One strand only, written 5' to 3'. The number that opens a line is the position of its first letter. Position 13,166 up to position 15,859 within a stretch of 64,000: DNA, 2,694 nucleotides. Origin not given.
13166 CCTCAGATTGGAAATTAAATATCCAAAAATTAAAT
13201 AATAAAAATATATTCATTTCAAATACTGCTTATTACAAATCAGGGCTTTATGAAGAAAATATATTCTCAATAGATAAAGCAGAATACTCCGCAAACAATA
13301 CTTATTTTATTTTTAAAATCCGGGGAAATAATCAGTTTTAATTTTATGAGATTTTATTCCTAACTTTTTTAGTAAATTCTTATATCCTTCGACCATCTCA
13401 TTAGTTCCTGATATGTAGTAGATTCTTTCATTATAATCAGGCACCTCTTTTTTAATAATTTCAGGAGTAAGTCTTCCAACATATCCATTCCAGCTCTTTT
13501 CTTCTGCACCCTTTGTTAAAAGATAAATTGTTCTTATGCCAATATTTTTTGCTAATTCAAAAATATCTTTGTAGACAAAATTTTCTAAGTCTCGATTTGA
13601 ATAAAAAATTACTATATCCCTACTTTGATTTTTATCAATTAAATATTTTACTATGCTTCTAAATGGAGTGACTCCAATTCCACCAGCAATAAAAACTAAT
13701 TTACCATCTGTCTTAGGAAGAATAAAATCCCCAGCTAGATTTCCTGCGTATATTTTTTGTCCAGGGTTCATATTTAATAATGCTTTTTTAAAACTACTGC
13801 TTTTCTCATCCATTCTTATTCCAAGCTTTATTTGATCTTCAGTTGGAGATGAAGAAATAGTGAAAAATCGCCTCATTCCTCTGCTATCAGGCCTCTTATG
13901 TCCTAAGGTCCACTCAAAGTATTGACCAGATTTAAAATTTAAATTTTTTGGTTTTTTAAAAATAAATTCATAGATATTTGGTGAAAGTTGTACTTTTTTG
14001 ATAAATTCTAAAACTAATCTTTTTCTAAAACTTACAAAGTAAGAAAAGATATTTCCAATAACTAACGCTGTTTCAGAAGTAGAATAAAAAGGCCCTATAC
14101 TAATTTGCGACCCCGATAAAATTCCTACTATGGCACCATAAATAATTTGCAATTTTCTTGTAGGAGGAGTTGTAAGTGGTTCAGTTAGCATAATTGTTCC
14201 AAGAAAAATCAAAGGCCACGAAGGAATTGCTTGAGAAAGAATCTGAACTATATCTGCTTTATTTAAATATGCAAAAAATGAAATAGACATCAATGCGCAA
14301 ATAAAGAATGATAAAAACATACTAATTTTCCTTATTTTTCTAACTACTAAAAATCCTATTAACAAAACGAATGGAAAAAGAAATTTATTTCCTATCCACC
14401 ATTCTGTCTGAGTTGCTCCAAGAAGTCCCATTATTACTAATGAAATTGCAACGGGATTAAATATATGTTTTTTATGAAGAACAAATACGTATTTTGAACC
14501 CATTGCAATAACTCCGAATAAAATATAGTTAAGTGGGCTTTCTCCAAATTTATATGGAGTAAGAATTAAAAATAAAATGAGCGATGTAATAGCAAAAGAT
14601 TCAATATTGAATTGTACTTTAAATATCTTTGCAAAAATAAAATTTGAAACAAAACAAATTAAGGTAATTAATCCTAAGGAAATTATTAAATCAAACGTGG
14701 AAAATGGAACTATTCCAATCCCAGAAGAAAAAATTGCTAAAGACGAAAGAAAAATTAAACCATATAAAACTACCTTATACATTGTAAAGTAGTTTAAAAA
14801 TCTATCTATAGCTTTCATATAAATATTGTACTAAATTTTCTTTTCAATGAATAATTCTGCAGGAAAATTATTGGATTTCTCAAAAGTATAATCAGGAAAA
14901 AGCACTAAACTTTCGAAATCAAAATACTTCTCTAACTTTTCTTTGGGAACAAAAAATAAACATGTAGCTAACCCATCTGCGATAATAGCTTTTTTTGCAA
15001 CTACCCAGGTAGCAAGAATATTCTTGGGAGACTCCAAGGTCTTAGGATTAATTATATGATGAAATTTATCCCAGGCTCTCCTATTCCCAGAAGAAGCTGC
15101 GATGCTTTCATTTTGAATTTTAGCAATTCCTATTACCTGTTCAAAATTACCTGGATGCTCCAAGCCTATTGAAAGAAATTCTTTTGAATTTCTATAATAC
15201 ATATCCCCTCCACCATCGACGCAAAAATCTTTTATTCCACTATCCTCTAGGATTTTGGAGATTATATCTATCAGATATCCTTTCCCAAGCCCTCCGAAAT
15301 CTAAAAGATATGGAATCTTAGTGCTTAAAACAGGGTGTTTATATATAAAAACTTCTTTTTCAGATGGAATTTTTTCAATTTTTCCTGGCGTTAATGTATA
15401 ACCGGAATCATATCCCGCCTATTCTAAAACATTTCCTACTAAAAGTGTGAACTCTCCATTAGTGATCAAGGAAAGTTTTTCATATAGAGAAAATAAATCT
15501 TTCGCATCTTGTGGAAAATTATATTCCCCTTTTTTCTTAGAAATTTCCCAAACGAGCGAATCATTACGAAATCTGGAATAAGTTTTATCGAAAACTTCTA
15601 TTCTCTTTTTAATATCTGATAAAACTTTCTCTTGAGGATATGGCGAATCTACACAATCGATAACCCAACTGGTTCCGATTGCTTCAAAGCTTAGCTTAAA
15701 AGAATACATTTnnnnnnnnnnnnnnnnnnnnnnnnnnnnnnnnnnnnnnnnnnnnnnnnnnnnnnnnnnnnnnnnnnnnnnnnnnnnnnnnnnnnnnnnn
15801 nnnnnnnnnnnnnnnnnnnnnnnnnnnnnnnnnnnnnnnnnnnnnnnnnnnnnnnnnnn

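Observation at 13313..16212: Putative membrane flavinylation / electron-transfer module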

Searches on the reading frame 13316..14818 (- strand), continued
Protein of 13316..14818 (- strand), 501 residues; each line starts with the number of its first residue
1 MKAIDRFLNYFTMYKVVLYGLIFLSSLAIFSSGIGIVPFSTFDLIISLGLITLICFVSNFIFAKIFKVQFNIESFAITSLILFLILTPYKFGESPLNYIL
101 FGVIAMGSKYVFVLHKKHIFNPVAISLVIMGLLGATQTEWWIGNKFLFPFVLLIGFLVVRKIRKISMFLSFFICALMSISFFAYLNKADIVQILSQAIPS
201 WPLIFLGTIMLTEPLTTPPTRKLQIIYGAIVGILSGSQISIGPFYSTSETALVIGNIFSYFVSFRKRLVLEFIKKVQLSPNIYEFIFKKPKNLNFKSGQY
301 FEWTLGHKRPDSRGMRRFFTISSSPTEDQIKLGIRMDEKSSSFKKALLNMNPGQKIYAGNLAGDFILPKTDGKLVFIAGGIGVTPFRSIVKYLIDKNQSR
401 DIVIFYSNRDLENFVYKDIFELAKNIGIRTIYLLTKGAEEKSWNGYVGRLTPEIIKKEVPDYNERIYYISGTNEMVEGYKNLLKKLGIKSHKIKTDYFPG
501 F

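Call 50: fold_search(model_id=the predicted structure, library=pdb)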
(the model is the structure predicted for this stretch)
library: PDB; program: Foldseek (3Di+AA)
matches with E <= 10: 1288; with E <= 0.001: 279
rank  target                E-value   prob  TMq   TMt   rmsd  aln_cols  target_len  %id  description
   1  6o0a                  1.3e-17  1.00  0.43  0.55   7.8       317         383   20  Crystal structure of flavohemoglobin from Malassezia yamatoensis with bound FAD and heme determined by iron SAD phasing (released 2019-03-06)
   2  4wqm                  9.7e-16  1.00  0.40  0.59   3.4       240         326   22  Structure of the toluene 4-monooxygenase NADH oxidoreductase T4moF, K270S K271S variant (released 2015-09-09)
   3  7qty                  1.0e-15  1.00  0.42  0.72   4.6       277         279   22  X-ray structure of FAD domain of NqrF of Klebsiella pneumoniae (released 2022-02-09)
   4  1gvh                  1.1e-15  1.00  0.45  0.56   7.8       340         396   16  The X-ray structure of ferric Escherichia coli flavohemoglobin reveals an unespected geometry of the distal heme pocket (released 2002-08-06)
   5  8qta                  1.1e-15  1.00  0.40  0.49  17.8       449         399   19  Cryo-EM structure of Streptococcus pneumoniae NADPH oxidase F397A mutant in complex with NADPH (released 2024-07-24)
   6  8qt6                  1.4e-15  1.00  0.38  0.46  18.7       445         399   17  Cryo-EM structure of Streptococcus pneumoniae NADPH oxidase (released 2024-07-24)
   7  4eh1_B                2.1e-15  1.00  0.40  0.81   3.3       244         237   16  Crystal Structure of the Flavohem-like-FAD/NAD Binding Domain of Nitric Oxide Dioxygenase from Vibrio cholerae O1 biov (released 2012-04-25)
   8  8a1t_F                5.6e-15  1.00  0.42  0.52   5.0       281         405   21  Sodium pumping NADH-quinone oxidoreductase (released 2023-06-14)
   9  5ogx                  6.6e-15  1.00  0.41  0.61   2.8       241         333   21  Crystal structure of Amycolatopsis cytochrome P450 reductase GcoB. (released 2018-07-04)
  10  4eh1_A                6.6e-15  1.00  0.41  0.82   3.1       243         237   16  Crystal Structure of the Flavohem-like-FAD/NAD Binding Domain of Nitric Oxide Dioxygenase from Vibrio cholerae O1 biov (released 2012-04-25)
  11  2r6h_D                1.0e-14  1.00  0.41  0.69   5.6       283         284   22  Crystal structure of the domain comprising the NAD binding and the FAD binding regions of the NADH:ubiquinone oxidored (released 2007-09-11)
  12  2r6h_C                1.4e-14  1.00  0.41  0.69   4.4       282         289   21  Crystal structure of the domain comprising the NAD binding and the FAD binding regions of the NADH:ubiquinone oxidored (released 2007-09-11)
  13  2r6h_B                1.7e-14  1.00  0.41  0.71   5.2       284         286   21  Crystal structure of the domain comprising the NAD binding and the FAD binding regions of the NADH:ubiquinone oxidored (released 2007-09-11)
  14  7qu5                  1.7e-14  1.00  0.42  0.72   5.1       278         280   19  X-ray structure of FAD domain of NqrF of Pseudomonas aeruginosa (released 2022-02-09)
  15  2r6h_A                2.2e-14  1.00  0.41  0.70   5.1       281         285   21  Crystal structure of the domain comprising the NAD binding and the FAD binding regions of the NADH:ubiquinone oxidored (released 2007-09-11)
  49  7c3a_C                3.3e-13  1.00  0.40  0.59   3.5       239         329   18  Ferredoxin reductase in carbazole 1,9a-dioxygenase (released 2021-05-26)
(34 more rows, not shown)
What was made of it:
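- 13313..14017 (-): Gene 3, C-terminal part: FNR/NqrF-like FAD- and NAD(P)H-binding domain (residues ~268-501), with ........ (13850-13873) and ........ (13661-13684). Foldseek hits to NqrF FAD domains and flavohaemoglobins, E 1e-14 to 1e-17 (call 50).
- Closest known: NOX/FRE-type ferric reductases and MsrQ-like-NAD fusions. Same: Foldseek also hits the S. pneumoniae NOX dehydrogenase domain (call 50).
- Tried and rejected: Foldseek of the whole fusion model: swamped by FNR-domain hits and uninformative for the membrane half (call 50).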

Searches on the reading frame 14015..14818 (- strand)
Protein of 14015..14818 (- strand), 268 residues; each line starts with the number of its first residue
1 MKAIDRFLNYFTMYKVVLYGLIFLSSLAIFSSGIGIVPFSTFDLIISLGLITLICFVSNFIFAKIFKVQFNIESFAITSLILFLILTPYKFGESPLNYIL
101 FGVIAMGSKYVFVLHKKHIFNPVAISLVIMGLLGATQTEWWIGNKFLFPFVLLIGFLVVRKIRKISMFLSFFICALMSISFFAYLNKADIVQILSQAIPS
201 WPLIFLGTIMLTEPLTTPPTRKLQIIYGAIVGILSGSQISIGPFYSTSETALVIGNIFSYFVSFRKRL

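Call 26: search_solved_structures(query=A3, max_evalue=10, show_alignments=4)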
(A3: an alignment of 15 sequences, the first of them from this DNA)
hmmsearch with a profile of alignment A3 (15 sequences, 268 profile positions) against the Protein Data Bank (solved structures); distinct sequences matched with E-value up to 10: 1.
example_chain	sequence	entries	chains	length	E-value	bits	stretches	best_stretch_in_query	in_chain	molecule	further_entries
8ahx_D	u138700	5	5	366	0.00051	22.8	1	152-256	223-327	Ion-translocating oxidoreductase complex subunit D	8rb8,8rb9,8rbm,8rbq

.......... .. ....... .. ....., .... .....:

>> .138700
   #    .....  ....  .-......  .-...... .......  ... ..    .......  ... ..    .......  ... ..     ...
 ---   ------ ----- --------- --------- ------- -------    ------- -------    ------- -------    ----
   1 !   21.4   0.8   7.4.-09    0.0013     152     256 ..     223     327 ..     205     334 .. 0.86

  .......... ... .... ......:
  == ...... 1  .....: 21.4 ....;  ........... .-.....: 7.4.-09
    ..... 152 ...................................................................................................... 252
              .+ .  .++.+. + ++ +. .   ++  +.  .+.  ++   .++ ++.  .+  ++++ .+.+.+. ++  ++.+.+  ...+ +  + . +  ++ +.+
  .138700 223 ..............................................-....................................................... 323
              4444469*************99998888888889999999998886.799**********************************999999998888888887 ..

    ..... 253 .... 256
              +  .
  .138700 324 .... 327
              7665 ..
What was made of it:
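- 14024..14818 (-): Gene 3, N-terminal part: RnfD/NqrB-like polytopic membrane domain (residues 1-~265). It lacks the flavinylated Thr loop of RnfD/NqrB. Profile against PDB hits RnfD 8ahx_D, E=5e-4 (call 26).
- Closest known: Rnf and Na+-NQR complexes. Same: RnfD/NqrB-like membrane fold at sequence level (call 26).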

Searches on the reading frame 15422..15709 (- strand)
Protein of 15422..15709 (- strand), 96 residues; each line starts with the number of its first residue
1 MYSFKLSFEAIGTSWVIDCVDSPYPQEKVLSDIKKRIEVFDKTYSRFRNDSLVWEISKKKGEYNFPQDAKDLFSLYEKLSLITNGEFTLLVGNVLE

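Call 60: list_cluster_members(proteins=[window:15422-15709:-, window:14834-15202:-, window:15715-16212:-, window:13316-14818:-])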
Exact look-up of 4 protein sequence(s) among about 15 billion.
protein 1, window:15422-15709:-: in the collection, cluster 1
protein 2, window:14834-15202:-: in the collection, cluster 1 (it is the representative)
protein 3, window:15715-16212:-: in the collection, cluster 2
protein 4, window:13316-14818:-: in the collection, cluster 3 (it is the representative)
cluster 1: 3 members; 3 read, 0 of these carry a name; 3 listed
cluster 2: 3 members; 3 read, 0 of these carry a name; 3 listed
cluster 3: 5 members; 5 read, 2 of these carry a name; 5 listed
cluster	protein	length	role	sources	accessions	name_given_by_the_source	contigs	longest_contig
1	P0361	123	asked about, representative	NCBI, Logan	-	-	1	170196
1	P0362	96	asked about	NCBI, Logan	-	-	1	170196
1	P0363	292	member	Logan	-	-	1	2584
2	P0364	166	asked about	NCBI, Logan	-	-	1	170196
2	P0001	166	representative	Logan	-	-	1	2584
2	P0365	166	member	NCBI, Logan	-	-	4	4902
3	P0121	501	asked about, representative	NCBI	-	-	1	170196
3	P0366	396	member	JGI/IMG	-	ferredoxin-NADP reductase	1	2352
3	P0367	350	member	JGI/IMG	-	ferredoxin-NADP reductase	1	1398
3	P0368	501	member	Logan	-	-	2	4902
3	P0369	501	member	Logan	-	-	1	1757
